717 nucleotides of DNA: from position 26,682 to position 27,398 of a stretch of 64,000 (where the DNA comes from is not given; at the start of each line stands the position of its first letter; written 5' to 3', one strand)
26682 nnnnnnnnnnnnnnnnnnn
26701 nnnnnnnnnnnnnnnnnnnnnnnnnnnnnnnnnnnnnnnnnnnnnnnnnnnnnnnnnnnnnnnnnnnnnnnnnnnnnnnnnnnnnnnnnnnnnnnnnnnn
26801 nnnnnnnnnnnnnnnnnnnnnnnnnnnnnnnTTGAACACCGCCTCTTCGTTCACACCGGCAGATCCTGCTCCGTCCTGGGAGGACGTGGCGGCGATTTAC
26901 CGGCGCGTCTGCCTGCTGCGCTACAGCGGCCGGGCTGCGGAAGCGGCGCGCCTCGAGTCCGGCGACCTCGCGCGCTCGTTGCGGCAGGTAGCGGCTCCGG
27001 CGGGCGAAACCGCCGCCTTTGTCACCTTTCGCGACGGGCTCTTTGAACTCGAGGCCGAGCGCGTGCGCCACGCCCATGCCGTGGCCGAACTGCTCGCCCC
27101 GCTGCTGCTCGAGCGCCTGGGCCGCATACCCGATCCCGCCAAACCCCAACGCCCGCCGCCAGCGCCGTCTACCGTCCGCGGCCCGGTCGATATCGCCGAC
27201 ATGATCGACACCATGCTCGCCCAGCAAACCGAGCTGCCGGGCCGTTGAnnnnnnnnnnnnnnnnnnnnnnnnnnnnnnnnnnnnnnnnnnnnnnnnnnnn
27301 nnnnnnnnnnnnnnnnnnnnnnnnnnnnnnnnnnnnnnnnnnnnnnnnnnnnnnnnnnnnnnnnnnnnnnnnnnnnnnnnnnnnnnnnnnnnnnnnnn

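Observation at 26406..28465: Orphan MamK/MreB-like actin gene preceded by two small unannotated ORFs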

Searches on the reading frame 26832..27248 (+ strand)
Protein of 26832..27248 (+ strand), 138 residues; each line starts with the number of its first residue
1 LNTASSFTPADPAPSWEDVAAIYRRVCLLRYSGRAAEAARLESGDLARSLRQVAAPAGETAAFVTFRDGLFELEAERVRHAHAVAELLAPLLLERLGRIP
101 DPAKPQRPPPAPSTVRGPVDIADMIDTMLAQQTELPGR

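Call 3: search_protein_families(library=pfam, proteins=[window:26832-27248:+], max_evalue=1)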
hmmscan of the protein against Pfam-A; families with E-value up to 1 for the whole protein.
window:26832-27248:+ (138 aa): 0 families

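Call 4: search_protein_families(library=ncbifam, proteins=[window:26832-27248:+], max_evalue=1)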
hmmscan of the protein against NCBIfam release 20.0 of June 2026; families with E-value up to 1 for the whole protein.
window:26832-27248:+ (138 aa): 1 family
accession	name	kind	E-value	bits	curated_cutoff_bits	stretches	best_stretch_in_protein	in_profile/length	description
NF006854.0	PRK09358.3-1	equivalog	0.05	12.7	530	1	47-86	193-231/344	adenosine deaminase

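Call 18: find_homologous_proteins(query=window:26832-27248:+, max_evalue=0.001)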
Query window:26832-27248:+ (138 aa): 22 proteins with E <= 0.001 among 331 candidates.
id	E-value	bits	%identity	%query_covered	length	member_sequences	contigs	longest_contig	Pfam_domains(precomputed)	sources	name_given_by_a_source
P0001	2.4e-68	247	99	87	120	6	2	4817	-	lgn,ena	-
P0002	1.4e-56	209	75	100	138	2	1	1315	-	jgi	jgi:hypothetical protein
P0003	4.0e-56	207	85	87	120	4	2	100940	-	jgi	-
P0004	2.7e-55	204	83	87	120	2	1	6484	-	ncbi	-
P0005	2.8e-54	201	73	100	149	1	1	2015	-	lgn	-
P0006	3.4e-53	198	82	87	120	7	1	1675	-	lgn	-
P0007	4.5e-48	181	76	87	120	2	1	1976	-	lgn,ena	-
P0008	2.9e-47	178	77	85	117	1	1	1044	-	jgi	jgi:hypothetical protein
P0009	7.7e-47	177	75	85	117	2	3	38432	-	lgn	-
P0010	3.2e-45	172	75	87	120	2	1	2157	-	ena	-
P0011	1.5e-43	166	73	87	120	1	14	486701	-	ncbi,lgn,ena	-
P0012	7.7e-42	161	72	87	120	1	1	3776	-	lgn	-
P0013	1.1e-41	160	71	87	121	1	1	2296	-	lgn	-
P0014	1.0e-37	147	65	83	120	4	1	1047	-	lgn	-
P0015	4.4e-33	133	55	96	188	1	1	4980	-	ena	-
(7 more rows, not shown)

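Call 27: search_protein_representatives(alignment_id=A1)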
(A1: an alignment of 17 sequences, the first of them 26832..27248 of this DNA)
Query: 17 sequences, 140 profile positions. Proteins with E-value up to 0.001 (for the whole library): 466; up to 1e-10: 302; up to 1e-30: 4. The best 150 are listed.
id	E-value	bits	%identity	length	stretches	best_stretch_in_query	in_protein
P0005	2.2e-55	202.8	-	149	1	1-138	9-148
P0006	3.2e-54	199.0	-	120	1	19-138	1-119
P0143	1.3e-31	125.8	-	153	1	8-139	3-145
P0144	3.6e-31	124.3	-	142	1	13-138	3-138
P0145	2.0e-30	121.9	-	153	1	3-137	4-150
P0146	3.3e-30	121.2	-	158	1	3-140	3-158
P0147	1.0e-29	119.6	-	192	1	7-137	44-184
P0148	1.2e-29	119.4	-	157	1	4-136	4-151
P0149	1.5e-29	119.0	-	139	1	13-136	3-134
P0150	5.1e-29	117.3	-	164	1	3-138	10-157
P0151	5.5e-29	117.2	-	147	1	12-136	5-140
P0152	1.3e-28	116.0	-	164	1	9-138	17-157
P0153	2.0e-28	115.4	-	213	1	12-136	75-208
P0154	2.1e-28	115.3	-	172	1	3-139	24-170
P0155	4.8e-28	114.2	-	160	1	7-138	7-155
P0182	9.9e-24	100.2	-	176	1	7-136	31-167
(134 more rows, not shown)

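Call 28: predict_structure(alignment_id=A1)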
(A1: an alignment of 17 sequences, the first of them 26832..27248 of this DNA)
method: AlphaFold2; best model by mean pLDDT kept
length: 138 residues; sequences in the alignment: 17
mean_pLDDT: 80.0   pTM: 0.57
mean pLDDT of the five models: 80.0, 79.8, 79.3, 79.0, 78.6
residues with pLDDT >= 90: 72; 70-90: 25; 50-70: 23; < 50: 18
segments of 3 or more residues with pLDDT < 50: 103-108, 110-117
pLDDT, mean of each block of 10 residues (from residue 1): 54 87 98 97 95 86 95 98 95 80 49 48 77 57
secondary structure, 60 per line:
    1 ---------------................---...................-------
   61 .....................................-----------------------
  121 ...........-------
elements in order: H16-31 H35-53 H61-97 H121-131

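Call 32: fold_search(model_id=the predicted structure, library=pdb)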
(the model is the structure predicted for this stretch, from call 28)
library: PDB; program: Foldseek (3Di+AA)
matches with E <= 10: 36; with E <= 0.001: 0
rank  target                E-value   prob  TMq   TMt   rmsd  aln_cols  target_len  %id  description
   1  6sgb_FY               1.9e+00  0.13  0.20  0.18  15.9       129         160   16  mt-SSU assemblosome of Trypanosoma brucei (released 2019-09-25)
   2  9e8o_d                2.0e+00  0.08  0.19  0.11  19.7       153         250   14  Nub1/Fat10-processing human 26S proteasome bound to Txnl1 with Rpt2 at top of spiral staircase and partially unfolded  (released 2024-12-04)
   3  6ch2_D                2.1e+00  0.33  0.30  0.28  13.3       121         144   16  Crystal structure of the cytoplasmic domain of FlhA and FliT-FliD complex (released 2018-05-16)
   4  2cpt_MODEL_1_A        2.9e+00  0.23  0.33  0.37  16.3       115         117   15  Solution structure of MIT domain from human SKD1 (released 2005-11-19)
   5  7n70                  3.0e+00  0.18  0.34  0.06  13.9       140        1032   16  Cryo-EM structure of ATP13A2 in the BeF-bound E2P-like state (released 2021-11-10)
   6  3ktd_A                3.4e+00  0.06  0.17  0.10  14.6       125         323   15  CRYSTAL STRUCTURE OF A PUTATIVE PREPHENATE DEHYDROGENASE (CGL0226) FROM CORYNEBACTERIUM GLUTAMICUM ATCC 13032 AT 2.60  (released 2010-02-02)
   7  3a7m_B                4.3e+00  0.13  0.26  0.31  15.4       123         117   10  Structure of FliT, the flagellar type III chaperone for FliD (released 2010-04-28)
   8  2dl1_MODEL_1_A        4.3e+00  0.07  0.23  0.26  17.7       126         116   14  Solution structure of the MIT domain from human Spartin (released 2006-10-14)
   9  8amz_T                4.3e+00  0.06  0.21  0.11  17.7       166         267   14  Spinach 19S proteasome (released 2022-08-24)
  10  9ynh_P                4.5e+00  0.13  0.26  0.11   9.4       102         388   14  Full-length human cytoplasmic dynein-1 in phi-like state bound to dynactin-p150glued and LIS1 (released 2026-01-28)
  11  9dtf_A                4.5e+00  0.07  0.25  0.13  20.1       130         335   15  Crystal structure of the complex of M. tuberculosis PheRS with cognate precursor tRNA and fragment DDD01008876 (released 2025-06-04)
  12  7pua_F2               4.8e+00  0.08  0.25  0.07  15.3       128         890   10  Middle assembly intermediate of the Trypanosoma brucei mitoribosomal small subunit (released 2022-03-02)
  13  4i98_A                4.8e+00  0.06  0.24  0.23  13.7       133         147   15  Crystal structure of the complex between ScpA(residues 1-160)-ScpB(residues 1-183) (released 2013-01-30)
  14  7ka0_D                5.1e+00  0.06  0.23  0.12  20.6       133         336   17  Crystal structure of the complex of M. tuberculosis PheRS with cognate precursor tRNA and phenylalanine (released 2021-05-12)
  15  4zhe_D                6.4e+00  0.07  0.24  0.18  20.6       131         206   14  Crystal structure of the SeMet substituted Topless related protein 2 (TPR2) N-terminal domain (1-209) from rice (released 2015-08-05)
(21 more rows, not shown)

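Call 35: find_homologous_proteins(query=A2, max_evalue=0.001)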
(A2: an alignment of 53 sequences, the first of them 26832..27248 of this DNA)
Query A2 (53 sequences) (138 aa, profile of the alignment): 349 proteins with E <= 0.001 among 8000 candidates; the best 120 are listed.
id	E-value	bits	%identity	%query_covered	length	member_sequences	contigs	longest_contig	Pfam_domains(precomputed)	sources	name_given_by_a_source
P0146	6.8e-42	161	48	58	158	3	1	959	-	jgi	jgi:hypothetical protein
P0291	4.1e-41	159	38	93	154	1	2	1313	-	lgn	-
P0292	2.2e-40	156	32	79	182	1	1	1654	-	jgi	jgi:hypothetical protein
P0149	2.3e-40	156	39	88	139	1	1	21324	-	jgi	jgi:hypothetical protein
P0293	4.7e-40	155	38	94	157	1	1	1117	-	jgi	jgi:hypothetical protein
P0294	6.2e-40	155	37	100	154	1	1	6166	-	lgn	-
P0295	6.6e-40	155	33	100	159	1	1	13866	-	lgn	-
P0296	9.7e-40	154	38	93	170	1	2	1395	-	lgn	-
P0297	1.1e-39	154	36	93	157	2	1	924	-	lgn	-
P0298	1.2e-39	154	40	68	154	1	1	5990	-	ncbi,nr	ncbi:MAG: hypothetical protein HYV75_00995 [Opitutae bacterium]|nr:hypothetical protein [Opitutae ba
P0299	2.1e-39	153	40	88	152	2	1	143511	-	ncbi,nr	ncbi:MAG: hypothetical protein Q7S40_27265 [Opitutaceae bacterium]|nr:hypothetical protein [Opitutac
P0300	2.3e-39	153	36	89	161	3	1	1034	-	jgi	jgi:hypothetical protein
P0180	2.3e-39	153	31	79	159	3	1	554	-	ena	-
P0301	4.4e-39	152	30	83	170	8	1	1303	-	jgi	-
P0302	4.7e-39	152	36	96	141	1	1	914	-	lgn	-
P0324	1.6e-37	147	34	68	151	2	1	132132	-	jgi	jgi:hypothetical protein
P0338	5.5e-37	145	30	80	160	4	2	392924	-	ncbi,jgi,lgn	ncbi:MAG TPA: hypothetical protein VGM64_04520 [Lacunisphaera sp.]|jgi:hypothetical protein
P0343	8.8e-37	145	33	83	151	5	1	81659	-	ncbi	-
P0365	5.2e-36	142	36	71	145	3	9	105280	-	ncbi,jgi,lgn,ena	-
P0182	5.6e-36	142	40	87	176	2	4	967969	-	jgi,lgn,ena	-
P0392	4.2e-35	139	33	83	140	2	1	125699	-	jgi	-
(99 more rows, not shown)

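Call 36: find_encoding_contigs(protein=P0338, flank=4000, max_places=1)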
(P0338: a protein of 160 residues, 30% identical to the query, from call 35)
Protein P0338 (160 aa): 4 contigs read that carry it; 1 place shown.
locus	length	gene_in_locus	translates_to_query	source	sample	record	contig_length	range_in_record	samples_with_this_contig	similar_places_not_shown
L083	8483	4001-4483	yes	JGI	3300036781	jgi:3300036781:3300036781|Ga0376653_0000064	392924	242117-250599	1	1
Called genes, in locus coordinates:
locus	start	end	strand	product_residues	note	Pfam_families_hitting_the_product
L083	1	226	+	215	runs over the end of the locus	-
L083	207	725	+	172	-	-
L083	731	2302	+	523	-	-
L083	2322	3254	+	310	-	PF00072:Response_reg, PF00990:GGDEF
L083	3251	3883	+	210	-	PF13487:HD_5, PF01966:HD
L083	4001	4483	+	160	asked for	-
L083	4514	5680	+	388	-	PF06723:MreB_Mbl, PF00022:Actin (faint)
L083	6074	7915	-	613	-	PF02518:HATPase_c (faint), PF13589:HATPase_c_3, PF00183:HSP90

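Call 37: find_encoding_contigs(protein=P0182, flank=4000, max_places=1)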
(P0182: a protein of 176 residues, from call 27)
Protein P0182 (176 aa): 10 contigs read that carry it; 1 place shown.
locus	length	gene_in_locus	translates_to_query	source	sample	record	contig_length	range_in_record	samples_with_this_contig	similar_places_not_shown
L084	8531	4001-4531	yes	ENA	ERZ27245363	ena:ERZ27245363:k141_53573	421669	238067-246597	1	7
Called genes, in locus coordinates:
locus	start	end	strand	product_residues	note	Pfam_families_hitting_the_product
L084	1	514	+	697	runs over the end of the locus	PF01432:Peptidase_M3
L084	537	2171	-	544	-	PF04389:Peptidase_M28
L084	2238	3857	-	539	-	PF04389:Peptidase_M28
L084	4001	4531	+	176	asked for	-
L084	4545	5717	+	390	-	PF06723:MreB_Mbl, PF00022:Actin (faint)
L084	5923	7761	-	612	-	PF02518:HATPase_c (faint), PF13589:HATPase_c_3, PF00183:HSP90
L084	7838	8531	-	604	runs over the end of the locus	-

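Call 38: find_encoding_contigs(protein=P0392, flank=4000, max_places=1)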
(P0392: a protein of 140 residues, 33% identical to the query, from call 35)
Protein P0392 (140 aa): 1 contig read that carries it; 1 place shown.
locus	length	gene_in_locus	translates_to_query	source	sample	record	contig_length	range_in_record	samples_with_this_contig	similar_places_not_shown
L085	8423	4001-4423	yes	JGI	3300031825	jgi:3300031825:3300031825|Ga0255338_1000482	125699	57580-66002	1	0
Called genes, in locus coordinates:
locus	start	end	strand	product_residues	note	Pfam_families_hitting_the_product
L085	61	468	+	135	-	PF06170:DUF983 (weak)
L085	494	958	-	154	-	PF00072:Response_reg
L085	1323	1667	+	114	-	-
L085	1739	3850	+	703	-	PF01432:Peptidase_M3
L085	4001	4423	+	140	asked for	-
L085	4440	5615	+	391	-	PF00022:Actin (faint), PF06723:MreB_Mbl, PF25229:Salactin (weak)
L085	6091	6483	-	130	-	PF01850:PIN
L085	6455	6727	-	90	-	PF09957:VapB_antitoxin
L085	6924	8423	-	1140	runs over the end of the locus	PF00930:DPPIV_N (faint), PF26549:Tricorn_N, PF07676:PD40 (weak), PF26549:Tricorn_N, PF26550:Tricorn_2nd, PF14684:Tricorn_C1, PF14685:PDZ_Tricorn, PF03572:Peptidase_S41, +2 more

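Call 52: search_solved_structures(query=A2, max_evalue=10)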
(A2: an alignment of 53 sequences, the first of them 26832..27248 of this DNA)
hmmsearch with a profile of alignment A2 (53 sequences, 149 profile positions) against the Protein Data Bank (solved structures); distinct sequences matched with E-value up to 10: 3.
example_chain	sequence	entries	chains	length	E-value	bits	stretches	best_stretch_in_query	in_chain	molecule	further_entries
4g1u_C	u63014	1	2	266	0.74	13.3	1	48-99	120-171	Hemin import ATP-binding protein HmuV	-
7o0u_C1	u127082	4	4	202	1.8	12.1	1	76-136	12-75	RC-S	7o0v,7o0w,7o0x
5tw7_A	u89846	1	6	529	2.4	11.6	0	43-105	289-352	GMP synthase [glutamine-hydrolyzing]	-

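Call 61: search_protein_families(library=padloc, proteins=[window:26832-27248:+], max_evalue=0.01)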
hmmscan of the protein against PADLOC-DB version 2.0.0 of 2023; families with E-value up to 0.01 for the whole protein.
window:26832-27248:+ (138 aa): 0 families

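Call 62: search_protein_families(library=phrogs, proteins=[window:26832-27248:+], max_evalue=0.01)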
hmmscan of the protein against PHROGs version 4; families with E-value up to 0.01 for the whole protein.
window:26832-27248:+ (138 aa): 0 families

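Call 71: list_cluster_members(proteins=[L081:5492-5953:+, L081:4949-5392:+, window:26832-27248:+, window:26406-26762:+])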
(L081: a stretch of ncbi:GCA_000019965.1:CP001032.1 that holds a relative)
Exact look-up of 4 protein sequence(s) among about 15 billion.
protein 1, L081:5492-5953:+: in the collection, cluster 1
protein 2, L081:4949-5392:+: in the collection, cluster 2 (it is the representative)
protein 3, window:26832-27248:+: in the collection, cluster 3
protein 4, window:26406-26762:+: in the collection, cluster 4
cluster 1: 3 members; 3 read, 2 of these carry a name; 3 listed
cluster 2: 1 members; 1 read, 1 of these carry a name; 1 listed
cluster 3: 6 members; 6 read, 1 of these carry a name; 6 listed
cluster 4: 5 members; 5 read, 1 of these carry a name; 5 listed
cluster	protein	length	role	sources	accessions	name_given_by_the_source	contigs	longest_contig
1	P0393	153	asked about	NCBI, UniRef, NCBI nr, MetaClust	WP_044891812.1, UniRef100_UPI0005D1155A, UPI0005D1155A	hypothetical protein [Opitutus terrae] | hypothetical protein n=1 Tax=Opitutus terrae TaxID=107709 RepID=UPI0005D1155A | status=active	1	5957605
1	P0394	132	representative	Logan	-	-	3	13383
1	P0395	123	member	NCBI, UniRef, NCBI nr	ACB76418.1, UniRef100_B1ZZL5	transcriptional regulator [Opitutus terrae PB90-1] | Transcriptional regulator n=1 Tax=Opitutus terrae (strain DSM 11246 / JCM 15787 / PB90-1) ...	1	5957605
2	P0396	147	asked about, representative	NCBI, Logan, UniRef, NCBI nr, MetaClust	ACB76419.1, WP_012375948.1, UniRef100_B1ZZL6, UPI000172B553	hypothetical protein [Opitutus terrae] | Uncharacterized protein n=1 Tax=Opitutus terrae (strain DSM 11246 / JCM 15787 / PB90-1) ... | status=active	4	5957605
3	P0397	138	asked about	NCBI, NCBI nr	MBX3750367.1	MAG: hypothetical protein KF897_09785 [Opitutaceae bacterium] | hypothetical protein [Opitutaceae bacterium]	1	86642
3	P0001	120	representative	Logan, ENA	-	-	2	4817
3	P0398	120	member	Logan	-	-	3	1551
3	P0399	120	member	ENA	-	-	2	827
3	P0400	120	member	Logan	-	-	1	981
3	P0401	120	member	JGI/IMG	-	-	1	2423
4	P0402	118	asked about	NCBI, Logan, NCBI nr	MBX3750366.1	MAG: hypothetical protein KF897_09780 [Opitutaceae bacterium] | hypothetical protein [Opitutaceae bacterium]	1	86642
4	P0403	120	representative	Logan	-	-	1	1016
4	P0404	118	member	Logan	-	-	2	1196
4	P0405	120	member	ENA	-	-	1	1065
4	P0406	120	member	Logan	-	-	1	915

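Call 74: find_encoding_contigs(protein=P0299, flank=3000, max_places=1)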
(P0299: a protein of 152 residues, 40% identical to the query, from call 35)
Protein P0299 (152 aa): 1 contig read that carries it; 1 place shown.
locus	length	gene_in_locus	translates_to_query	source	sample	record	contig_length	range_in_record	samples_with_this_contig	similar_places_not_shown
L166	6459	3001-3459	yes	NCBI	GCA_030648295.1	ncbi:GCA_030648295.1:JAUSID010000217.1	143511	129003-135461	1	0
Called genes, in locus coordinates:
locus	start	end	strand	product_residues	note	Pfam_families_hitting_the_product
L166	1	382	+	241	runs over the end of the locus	PF07690:MFS_1, PF12832:MFS_1_like (weak)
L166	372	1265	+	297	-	PF00294:PfkB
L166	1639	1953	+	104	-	PF00829:Ribosomal_L21p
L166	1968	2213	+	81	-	PF01016:Ribosomal_L27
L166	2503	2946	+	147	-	-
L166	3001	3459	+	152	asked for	-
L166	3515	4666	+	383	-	PF00022:Actin (faint), PF06723:MreB_Mbl, PF25229:Salactin (faint)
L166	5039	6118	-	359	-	PF01817:CM_2, PF00800:PDT, PF01842:ACT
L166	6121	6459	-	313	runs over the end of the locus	PF04079:SMC_ScpB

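Call 75: find_encoding_contigs(protein=P0324, flank=3000, max_places=1)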
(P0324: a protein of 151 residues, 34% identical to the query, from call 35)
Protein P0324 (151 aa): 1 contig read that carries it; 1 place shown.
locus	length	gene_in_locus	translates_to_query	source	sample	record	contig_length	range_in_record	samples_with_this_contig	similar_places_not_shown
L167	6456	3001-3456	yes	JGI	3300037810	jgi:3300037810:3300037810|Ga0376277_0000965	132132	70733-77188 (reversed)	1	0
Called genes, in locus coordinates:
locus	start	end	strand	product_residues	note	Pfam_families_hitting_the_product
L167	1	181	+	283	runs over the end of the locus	PF19799:DUF6282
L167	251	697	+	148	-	-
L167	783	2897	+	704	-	PF01432:Peptidase_M3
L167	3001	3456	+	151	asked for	-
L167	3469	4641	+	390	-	PF00022:Actin (faint), PF06723:MreB_Mbl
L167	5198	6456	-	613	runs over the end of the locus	PF02518:HATPase_c (weak), PF13589:HATPase_c_3, PF00183:HSP90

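Call 76: find_encoding_contigs(protein=P0365, flank=3000, max_places=1)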
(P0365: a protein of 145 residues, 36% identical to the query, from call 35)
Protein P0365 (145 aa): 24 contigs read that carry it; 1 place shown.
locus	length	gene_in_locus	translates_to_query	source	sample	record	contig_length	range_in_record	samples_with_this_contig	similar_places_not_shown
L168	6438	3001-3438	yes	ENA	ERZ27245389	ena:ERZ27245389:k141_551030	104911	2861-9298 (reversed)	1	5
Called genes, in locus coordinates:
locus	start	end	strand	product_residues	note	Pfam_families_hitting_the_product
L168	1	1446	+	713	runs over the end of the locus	PF01432:Peptidase_M3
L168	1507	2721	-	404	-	PF03544:TonB_C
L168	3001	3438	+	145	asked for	-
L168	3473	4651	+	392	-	PF00022:Actin (faint), PF06723:MreB_Mbl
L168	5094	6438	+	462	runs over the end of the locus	PF00072:Response_reg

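Call 77: find_encoding_contigs(protein=P0343, flank=3000, max_places=1)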
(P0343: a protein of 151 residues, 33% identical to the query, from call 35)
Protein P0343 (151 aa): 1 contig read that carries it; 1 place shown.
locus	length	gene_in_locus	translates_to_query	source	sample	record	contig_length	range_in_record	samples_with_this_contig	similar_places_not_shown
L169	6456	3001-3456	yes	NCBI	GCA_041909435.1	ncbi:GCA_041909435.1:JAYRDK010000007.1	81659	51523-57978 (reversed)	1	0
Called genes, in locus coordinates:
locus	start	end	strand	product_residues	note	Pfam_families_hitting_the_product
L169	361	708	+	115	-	-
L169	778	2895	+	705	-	PF01432:Peptidase_M3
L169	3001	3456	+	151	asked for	-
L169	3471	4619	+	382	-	PF06723:MreB_Mbl, PF00022:Actin (faint)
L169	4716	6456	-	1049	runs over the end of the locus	PF00069:Pkinase, PF07714:PK_Tyr_Ser-Thr, PF26550:Tricorn_2nd (faint), PF12894:ANAPC4_WD40 (faint), PF25174:Beta-prop_THOC3, PF23381:Beta-prop_IFT122_1st, PF25174:Beta-prop_THOC3 (weak), PF23381:Beta-prop_IFT122_1st, +8 more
